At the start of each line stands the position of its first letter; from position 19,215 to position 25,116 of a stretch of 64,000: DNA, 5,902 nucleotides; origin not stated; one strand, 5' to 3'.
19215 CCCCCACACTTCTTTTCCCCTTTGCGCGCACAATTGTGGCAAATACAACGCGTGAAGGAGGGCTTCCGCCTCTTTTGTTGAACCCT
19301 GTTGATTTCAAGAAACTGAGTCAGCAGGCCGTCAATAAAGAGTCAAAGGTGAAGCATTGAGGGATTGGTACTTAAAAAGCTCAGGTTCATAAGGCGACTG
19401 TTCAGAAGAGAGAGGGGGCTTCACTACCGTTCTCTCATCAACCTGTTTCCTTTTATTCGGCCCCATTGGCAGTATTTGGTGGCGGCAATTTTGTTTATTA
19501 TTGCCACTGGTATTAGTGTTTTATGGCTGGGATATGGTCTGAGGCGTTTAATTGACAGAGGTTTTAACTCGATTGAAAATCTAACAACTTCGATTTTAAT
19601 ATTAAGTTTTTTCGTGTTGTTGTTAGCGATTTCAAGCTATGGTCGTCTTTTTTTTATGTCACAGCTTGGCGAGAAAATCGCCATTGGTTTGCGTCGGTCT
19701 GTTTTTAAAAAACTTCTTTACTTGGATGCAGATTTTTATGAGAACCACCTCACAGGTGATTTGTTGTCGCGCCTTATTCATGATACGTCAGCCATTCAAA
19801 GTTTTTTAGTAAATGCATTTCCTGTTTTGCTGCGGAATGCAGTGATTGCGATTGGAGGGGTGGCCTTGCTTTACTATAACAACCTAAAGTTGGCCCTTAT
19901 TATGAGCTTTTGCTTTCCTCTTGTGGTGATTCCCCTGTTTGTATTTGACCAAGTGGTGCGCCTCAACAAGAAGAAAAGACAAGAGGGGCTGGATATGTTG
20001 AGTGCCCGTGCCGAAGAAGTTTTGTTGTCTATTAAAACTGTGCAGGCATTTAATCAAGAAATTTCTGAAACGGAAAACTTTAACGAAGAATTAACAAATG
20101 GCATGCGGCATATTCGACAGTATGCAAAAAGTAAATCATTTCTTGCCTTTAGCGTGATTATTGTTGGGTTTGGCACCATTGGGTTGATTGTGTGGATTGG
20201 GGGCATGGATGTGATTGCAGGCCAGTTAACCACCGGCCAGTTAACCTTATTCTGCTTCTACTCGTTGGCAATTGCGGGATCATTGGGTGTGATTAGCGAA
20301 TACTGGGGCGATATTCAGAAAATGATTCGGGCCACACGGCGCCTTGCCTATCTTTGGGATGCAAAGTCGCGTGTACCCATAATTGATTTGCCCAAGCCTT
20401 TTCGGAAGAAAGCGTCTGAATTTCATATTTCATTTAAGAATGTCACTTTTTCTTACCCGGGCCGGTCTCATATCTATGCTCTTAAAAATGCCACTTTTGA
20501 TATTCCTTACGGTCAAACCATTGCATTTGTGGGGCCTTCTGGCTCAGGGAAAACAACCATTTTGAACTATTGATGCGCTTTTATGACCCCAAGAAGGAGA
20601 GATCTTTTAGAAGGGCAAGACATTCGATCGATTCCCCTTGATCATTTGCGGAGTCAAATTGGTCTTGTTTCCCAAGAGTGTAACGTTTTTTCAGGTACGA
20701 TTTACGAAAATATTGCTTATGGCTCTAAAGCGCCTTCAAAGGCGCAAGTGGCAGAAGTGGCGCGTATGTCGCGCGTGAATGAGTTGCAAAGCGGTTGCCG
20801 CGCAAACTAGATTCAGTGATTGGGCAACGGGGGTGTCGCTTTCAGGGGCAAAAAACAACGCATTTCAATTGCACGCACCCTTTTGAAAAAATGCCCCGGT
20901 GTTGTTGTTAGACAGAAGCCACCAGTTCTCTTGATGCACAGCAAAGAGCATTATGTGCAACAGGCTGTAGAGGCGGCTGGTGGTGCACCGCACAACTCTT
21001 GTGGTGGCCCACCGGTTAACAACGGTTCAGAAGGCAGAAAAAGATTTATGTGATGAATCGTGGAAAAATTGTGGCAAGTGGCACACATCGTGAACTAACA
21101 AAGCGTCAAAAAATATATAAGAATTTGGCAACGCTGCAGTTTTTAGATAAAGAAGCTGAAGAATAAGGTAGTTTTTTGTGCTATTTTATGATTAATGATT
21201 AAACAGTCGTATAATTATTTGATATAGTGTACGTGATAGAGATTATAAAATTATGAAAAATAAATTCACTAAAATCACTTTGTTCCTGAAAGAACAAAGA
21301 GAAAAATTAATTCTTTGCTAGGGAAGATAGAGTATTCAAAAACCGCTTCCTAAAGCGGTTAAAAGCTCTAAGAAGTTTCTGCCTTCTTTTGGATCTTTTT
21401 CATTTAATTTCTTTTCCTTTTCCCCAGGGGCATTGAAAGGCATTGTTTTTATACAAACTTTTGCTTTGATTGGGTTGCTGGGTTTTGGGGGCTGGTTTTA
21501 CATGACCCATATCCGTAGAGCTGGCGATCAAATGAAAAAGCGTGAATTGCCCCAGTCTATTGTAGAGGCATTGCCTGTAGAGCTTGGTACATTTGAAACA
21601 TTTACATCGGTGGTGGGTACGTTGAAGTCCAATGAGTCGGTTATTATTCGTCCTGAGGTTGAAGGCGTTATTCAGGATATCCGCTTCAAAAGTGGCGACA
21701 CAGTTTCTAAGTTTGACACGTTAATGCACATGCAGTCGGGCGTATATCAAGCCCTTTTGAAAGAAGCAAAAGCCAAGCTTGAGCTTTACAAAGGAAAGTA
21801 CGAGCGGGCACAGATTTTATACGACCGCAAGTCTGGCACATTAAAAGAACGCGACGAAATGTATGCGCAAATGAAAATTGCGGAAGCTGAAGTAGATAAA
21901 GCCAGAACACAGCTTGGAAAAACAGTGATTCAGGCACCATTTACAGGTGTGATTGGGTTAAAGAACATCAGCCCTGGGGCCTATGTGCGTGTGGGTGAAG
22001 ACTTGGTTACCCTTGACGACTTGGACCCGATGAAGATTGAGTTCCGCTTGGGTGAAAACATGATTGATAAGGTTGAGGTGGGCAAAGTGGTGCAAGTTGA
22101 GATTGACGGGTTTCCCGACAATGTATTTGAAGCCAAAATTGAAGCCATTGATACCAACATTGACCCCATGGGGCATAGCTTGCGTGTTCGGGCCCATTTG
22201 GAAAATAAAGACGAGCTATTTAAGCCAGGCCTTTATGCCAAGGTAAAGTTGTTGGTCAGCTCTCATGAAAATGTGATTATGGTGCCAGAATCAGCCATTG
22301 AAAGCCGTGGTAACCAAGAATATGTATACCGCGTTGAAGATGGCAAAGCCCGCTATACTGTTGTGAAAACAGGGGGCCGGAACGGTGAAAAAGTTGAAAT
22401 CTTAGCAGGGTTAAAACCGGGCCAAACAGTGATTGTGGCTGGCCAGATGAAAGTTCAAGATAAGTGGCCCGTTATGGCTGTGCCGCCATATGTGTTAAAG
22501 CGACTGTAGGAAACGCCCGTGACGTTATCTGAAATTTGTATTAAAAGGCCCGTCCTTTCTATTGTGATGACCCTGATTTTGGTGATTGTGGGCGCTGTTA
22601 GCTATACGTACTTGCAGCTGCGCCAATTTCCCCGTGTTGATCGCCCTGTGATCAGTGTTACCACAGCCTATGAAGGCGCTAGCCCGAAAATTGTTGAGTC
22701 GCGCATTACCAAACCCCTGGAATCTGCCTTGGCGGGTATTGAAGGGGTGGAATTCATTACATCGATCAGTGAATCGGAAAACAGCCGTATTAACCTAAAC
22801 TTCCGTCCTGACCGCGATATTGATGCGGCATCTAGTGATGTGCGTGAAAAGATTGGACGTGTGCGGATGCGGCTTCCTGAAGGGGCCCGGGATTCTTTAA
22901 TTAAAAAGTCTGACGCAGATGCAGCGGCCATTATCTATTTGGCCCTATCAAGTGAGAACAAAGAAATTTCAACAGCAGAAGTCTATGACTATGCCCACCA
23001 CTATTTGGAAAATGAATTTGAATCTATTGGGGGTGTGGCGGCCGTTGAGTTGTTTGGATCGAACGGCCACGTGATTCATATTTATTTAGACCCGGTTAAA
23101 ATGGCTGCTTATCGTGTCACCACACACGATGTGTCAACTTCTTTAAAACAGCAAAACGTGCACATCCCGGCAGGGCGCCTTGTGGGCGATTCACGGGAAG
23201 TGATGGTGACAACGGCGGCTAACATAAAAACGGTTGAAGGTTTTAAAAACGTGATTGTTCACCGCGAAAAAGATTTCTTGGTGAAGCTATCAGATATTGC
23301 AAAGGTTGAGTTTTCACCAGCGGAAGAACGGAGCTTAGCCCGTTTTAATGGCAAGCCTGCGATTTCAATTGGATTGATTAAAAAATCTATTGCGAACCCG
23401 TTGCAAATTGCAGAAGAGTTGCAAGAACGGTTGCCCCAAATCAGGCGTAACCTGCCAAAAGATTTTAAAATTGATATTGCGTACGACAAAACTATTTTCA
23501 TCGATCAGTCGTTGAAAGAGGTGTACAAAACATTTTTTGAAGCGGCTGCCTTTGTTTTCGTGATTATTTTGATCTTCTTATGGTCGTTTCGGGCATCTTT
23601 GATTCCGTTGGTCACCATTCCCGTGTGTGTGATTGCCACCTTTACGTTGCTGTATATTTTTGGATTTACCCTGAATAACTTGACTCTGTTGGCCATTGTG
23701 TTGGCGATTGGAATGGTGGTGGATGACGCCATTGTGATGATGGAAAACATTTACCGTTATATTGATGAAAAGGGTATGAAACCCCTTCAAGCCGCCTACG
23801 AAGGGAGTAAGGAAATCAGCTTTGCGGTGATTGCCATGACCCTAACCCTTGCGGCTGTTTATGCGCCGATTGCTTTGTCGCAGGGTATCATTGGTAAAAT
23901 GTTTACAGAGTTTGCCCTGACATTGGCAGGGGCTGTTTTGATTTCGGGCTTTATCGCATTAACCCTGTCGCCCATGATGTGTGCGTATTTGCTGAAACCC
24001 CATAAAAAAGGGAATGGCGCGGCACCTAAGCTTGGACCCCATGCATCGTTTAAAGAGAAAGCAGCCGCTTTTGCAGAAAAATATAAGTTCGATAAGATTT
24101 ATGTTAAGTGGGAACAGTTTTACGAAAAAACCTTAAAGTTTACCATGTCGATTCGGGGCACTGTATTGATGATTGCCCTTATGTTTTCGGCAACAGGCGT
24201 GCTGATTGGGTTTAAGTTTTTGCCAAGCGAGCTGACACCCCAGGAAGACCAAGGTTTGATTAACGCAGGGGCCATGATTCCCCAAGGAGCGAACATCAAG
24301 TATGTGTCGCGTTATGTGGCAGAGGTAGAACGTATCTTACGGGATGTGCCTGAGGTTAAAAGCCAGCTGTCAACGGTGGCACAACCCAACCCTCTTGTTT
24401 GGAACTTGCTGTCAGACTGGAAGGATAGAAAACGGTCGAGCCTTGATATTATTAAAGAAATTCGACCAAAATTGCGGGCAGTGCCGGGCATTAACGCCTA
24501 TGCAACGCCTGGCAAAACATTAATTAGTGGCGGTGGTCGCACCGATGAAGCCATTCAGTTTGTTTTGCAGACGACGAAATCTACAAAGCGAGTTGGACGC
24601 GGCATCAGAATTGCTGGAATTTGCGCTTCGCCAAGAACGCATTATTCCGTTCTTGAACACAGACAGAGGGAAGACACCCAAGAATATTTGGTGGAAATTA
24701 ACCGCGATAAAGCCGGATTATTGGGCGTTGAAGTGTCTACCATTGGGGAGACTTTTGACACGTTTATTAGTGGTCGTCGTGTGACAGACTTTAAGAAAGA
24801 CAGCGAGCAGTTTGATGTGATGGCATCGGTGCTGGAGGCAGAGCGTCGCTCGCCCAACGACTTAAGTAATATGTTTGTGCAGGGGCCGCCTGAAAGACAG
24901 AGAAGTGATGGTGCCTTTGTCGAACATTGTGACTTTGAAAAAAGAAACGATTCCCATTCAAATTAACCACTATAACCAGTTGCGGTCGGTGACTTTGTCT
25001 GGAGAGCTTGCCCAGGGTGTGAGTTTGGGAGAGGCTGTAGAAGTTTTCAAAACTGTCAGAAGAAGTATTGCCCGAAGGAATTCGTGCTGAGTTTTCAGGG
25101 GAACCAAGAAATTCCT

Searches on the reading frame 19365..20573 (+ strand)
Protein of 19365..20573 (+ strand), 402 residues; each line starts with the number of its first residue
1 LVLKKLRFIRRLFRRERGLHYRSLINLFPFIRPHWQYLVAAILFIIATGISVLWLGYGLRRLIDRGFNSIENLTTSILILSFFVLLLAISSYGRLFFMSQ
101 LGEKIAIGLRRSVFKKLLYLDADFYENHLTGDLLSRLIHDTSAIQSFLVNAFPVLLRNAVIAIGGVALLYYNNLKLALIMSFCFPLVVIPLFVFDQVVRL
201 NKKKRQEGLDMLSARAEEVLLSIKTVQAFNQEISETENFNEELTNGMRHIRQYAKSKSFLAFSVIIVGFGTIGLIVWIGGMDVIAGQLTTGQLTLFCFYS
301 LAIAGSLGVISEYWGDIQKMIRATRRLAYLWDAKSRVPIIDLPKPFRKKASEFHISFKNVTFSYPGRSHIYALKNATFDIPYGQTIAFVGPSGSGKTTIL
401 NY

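Call 22: search_protein_families(library=ncbifam, proteins=[window:19365-20573:+])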
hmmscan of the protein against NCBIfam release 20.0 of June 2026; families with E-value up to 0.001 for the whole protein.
window:19365-20573:+ (402 aa): 50 families (the best 25 are shown)
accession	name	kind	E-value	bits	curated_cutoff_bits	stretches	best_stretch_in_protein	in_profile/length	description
TIGR02204.1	MsbA_rel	hypoth_equivalog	5.9e-95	319.1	780.4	1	22-401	4-384/576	ABC transporter, permease/ATP-binding protein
TIGR00958.1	3a01208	subfamily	3.5e-61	207.4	874.6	1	23-400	148-524/711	antigen peptide transporter 2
TIGR02203.1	MsbA_lipidA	equivalog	1.5e-49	169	602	1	27-401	5-377/572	lipid A export permease/ATP-binding protein MsbA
NF008381.0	PRK11176.1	equivalog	8.7e-44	149.8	867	1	22-401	11-387/582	lipid A ABC transporter ATP-binding protein/permease MsbA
NF052233.1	CphA_assoc_ABC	equivalog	1.3e-30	106.4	880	1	22-401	170-552/766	cyanophycin metabolism-associated ABC transporter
TIGR02868.1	CydC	equivalog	1.5e-30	106.3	329.05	1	107-401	86-379/530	thiol reductant ABC exporter subunit CydC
TIGR01193.1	bacteriocin_ABC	subfamily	9.2e-28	97.2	523.85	1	21-400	141-517/708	peptide cleavage/export ABC transporter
TIGR01846.1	type_I_sec_HlyB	subfamily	1.6e-26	92.8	725.55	1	61-399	169-499/694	type I secretion system permease/ATPase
NF008364.0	PRK11160.1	equivalog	6.2e-25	87.8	630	1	105-401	91-384/575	heme ABC transporter ATP-binding protein/permease CydC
NF045513.1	HepA_fam_ABC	equivalog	1e-23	83.7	725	1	75-400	97-417/610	heterocyst formation ABC transporter subunit HepA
TIGR02857.1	CydD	equivalog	2.5e-23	82.8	435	1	37-401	4-366/529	thiol reductant ABC exporter subunit CydD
TIGR03796.1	NHLM_micro_ABC1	equivalog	4.6e-23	81.3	853.3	1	73-399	192-521/710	NHLP family bacteriocin export ABC transporter peptidase/permease/ATPase subunit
NF008055.0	PRK10789.1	equivalog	2.1e-21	76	845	1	30-401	10-380/590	SmdA family multidrug ABC transporter permease/ATP-binding protein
TIGR03375.1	type_I_sec_LssB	subfamily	3.4e-21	75.2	693.1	1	91-400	206-510/696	type I secretion system permease/ATPase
NF045998.1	cleave_ABC_plasm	equivalog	5.2e-21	74.6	500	1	38-401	155-511/673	Mbov_0121 family peptidase domain-containing ABC transporter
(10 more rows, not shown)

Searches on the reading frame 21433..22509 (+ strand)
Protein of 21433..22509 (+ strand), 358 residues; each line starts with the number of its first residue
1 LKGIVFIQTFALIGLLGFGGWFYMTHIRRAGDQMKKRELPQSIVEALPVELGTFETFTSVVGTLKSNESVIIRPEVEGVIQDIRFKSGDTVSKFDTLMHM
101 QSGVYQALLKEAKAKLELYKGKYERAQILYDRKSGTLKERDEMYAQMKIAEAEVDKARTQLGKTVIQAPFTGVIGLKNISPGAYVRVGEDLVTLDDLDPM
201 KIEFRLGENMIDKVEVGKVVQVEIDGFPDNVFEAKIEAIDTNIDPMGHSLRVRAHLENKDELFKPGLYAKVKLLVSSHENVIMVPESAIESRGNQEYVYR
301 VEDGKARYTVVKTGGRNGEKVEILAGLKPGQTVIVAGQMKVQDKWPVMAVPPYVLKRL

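Call 22: search_protein_families(library=ncbifam, proteins=[window:21433-22509:+])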
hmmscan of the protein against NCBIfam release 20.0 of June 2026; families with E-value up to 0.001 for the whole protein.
window:21433-22509:+ (358 aa): 22 families
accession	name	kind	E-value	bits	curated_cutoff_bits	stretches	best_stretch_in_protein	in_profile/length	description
TIGR01730.1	RND_mfp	subfamily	1.1e-75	254.6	94.9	1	44-348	1-320/322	efflux RND transporter periplasmic adaptor subunit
TIGR00999.1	8a0102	subfamily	3e-38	131.5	319.3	1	86-339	5-268/271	CzcB/NccB family metal efflux transporter periplasmic adaptor subunit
NF008589.1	PRK11556.1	equivalog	9.3e-29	100.5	391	1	38-345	53-383/392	MdtA/MuxA family multidrug efflux RND transporter periplasmic adaptor subunit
NF045904.1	RND-peri-MexE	equivalog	1.5e-26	93.2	714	1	55-343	49-362/390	multidrug efflux RND transporter periplasmic adaptor subunit MexE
NF000272.2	OqxA_adapt_sub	exception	4.1e-24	85.3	835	2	222-342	253-371/391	multidrug efflux RND transporter periplasmic adaptor subunit OqxA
NF033138.2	RND-peri-MexC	equivalog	1.8e-20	73.4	625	1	106-348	114-370/375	MexC family multidrug efflux RND transporter periplasmic adaptor subunit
NF033834.1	RND_adapt_MexA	exception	3.8e-19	69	750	1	70-351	64-362/373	multidrug efflux RND transporter periplasmic adaptor subunit MexA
NF038010.1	ABC_adapt_DarC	equivalog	2.3e-18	66.1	450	1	137-342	207-409/417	darobactin export ABC transporter periplasmic adaptor subunit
NF045680.1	DiMtlExpIhpB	equivalog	1e-17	64.2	450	1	163-333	137-306/326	divalent metal ion exporter adaptor subunit IhpB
NF008606.0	PRK11578.1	equivalog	1.8e-17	63.5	342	1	143-337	163-364/371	macrolide transporter subunit MacA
TIGR00998.1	8a0101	subfamily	1.9e-17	63.2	390.8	1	144-241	183-283/334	EmrA/EmrK family multidrug efflux transporter periplasmic adaptor subunit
NF007362.0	PRK09859.1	equivalog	1.4e-16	60.7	738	1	52-342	44-364/385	multidrug transporter subunit MdtE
NF011604.1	PRK15030.1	equivalog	3.5e-16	59.2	765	1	54-343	50-369/397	multidrug efflux RND transporter periplasmic adaptor subunit AcrA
NF007303.0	PRK09783.1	subfamily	1e-15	57.1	390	1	162-340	213-391/414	copper/silver efflux system membrane fusion protein CusB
TIGR01843.1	type_I_hlyD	subfamily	5.4e-15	55.3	208.65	1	110-230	217-339/422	HlyD family type I secretion periplasmic adaptor subunit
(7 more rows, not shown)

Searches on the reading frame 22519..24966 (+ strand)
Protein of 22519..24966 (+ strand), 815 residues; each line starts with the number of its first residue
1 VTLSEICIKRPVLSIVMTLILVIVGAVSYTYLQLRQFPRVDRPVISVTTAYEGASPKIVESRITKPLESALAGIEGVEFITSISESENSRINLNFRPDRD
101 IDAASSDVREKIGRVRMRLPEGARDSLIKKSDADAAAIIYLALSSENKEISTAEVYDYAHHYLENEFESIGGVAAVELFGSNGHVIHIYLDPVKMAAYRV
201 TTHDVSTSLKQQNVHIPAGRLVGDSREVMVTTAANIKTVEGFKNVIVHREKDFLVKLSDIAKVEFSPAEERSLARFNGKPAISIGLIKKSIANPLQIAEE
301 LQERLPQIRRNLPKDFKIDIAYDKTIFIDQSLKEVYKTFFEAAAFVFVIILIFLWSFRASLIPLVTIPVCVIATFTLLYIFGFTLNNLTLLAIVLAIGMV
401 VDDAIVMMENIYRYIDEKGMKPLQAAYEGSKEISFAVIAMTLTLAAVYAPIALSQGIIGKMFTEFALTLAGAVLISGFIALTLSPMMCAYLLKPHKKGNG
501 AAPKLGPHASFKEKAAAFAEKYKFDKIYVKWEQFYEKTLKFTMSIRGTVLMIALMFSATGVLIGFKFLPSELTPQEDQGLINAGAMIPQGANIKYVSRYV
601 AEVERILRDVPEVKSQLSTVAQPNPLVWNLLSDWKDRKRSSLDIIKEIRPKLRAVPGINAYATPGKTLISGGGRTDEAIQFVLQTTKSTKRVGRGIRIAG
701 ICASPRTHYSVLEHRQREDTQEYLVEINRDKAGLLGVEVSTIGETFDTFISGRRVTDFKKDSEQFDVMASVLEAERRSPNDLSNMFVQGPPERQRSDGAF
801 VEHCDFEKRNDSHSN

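Call 22: search_protein_families(library=ncbifam, proteins=[window:22519-24966:+])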
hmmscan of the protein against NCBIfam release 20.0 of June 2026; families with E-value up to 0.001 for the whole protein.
window:22519-24966:+ (815 aa): 19 families
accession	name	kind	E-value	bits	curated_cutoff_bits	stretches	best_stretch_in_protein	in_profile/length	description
NF033617.1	RND_permease_2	subfamily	7.3e-222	739.3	1250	1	4-789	1-770/1009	multidrug efflux RND transporter permease subunit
NF007133.0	PRK09579.1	equivalog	6.7e-170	566.9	1763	1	1-788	1-766/1017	multidrug efflux RND transporter permease subunit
NF000282.2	RND_permease_1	subfamily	7.6e-163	543.9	1250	1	5-788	2-791/1029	multidrug efflux RND transporter permease subunit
TIGR00915.1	2A0602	subfamily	5.8e-146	488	940.35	1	4-788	2-791/1050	efflux RND transporter permease subunit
NF007905.0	PRK10614.1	equivalog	2e-132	443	1774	1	5-787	5-768/1025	multidrug efflux RND transporter permease subunit MdtC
NF007842.1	PRK10555.1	equivalog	1.9e-112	377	1854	1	5-788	3-790/1036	multidrug efflux RND transporter permease AcrD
NF007798.0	PRK10503.1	equivalog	3.3e-111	372.6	1584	1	4-778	13-770/1040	MdtB/MuxB family multidrug efflux RND transporter permease subunit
NF000037.1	RND_perm_OqxB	exception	9.9e-109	364.6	2200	1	1-785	1-793/1050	multidrug efflux RND transporter permease subunit OqxB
NF007131.0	PRK09577.1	equivalog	2.4e-105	353.3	1768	1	6-788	4-786/1045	multidrug efflux RND transporter permease subunit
NF011706.2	PRK15127.1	equivalog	2.7e-99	333.5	2150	1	6-790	4-794/1049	multidrug efflux RND transporter permease subunit AcrB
TIGR00914.1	2A0601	subfamily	2.5e-79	267.2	701.45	2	8-494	10-509/1051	CusA/CzcA family heavy metal efflux RND transporter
TIGR00921.1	2A067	subfamily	2e-08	32.8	351.9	1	340-497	199-352/733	hydrophobe/amphiphile efflux-3 (HAE3) family transporter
TIGR00916.1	2A0604s01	subfamily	6.2e-07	29.3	148.6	1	340-478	91-228/231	SecD/SecF family protein translocase subunit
NF009583.0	PRK13024.1-3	subfamily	1.8e-06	26.3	721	1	345-560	289-477/755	protein translocase subunit SecDF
NF011315.0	PRK14726.1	equivalog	1.5e-05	23.3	1249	1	344-493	382-526/855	protein translocase subunit SecDF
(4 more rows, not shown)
